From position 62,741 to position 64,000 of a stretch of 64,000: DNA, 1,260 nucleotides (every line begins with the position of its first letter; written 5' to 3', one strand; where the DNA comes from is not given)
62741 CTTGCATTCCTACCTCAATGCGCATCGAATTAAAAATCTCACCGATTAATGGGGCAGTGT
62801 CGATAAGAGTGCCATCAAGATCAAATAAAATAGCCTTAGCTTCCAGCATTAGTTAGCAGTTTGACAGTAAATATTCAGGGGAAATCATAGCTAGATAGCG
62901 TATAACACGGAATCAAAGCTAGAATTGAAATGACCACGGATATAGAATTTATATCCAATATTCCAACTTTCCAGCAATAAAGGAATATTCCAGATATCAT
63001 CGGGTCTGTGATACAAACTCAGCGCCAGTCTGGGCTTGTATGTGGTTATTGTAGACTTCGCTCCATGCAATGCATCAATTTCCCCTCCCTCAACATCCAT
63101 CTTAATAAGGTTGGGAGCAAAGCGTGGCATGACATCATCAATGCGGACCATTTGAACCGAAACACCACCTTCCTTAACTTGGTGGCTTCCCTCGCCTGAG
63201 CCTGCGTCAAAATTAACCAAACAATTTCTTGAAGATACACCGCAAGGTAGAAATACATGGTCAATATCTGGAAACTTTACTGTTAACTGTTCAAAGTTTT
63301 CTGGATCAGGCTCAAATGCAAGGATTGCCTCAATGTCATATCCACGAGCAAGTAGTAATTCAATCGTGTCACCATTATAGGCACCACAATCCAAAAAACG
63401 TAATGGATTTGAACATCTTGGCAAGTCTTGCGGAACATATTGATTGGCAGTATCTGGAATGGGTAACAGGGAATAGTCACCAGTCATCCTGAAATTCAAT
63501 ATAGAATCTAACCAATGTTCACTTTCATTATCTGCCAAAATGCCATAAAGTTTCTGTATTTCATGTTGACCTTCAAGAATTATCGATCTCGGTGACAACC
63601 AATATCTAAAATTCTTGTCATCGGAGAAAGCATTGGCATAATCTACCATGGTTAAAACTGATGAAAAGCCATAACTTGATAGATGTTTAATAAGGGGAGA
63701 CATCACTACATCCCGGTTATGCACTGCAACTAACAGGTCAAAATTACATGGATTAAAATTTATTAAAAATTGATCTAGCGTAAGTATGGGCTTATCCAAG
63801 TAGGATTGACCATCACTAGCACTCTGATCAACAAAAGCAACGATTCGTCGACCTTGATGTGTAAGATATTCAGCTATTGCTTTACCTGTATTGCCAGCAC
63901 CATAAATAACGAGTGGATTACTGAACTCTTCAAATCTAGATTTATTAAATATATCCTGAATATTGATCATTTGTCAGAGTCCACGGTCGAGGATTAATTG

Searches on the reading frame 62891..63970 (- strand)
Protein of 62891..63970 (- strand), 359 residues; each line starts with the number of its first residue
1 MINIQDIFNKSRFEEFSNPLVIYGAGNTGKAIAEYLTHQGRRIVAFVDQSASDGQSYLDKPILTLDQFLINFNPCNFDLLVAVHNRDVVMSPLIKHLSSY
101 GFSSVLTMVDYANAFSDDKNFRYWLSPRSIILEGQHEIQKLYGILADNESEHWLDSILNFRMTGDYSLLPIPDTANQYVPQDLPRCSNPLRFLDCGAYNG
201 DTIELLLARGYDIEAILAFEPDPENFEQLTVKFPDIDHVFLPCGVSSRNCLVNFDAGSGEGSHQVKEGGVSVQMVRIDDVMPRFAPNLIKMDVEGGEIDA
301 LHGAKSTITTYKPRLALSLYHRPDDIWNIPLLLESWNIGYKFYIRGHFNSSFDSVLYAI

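Call 83: search_protein_families(library=pfam, proteins=[window:62891-63970:-], max_evalue=0.0001)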
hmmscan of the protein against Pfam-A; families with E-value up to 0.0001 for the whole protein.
window:62891-63970:- (359 aa): 2 families
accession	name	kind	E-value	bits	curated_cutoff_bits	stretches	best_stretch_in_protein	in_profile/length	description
PF05050.19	Methyltransf_21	-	4.2e-17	63.2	22.7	1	194-328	1-157/173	Methyltransferase FkbM domain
PF17836.7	PglD_N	-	1.5e-05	25.9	23.4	1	20-84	2-66/78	PglD N-terminal domain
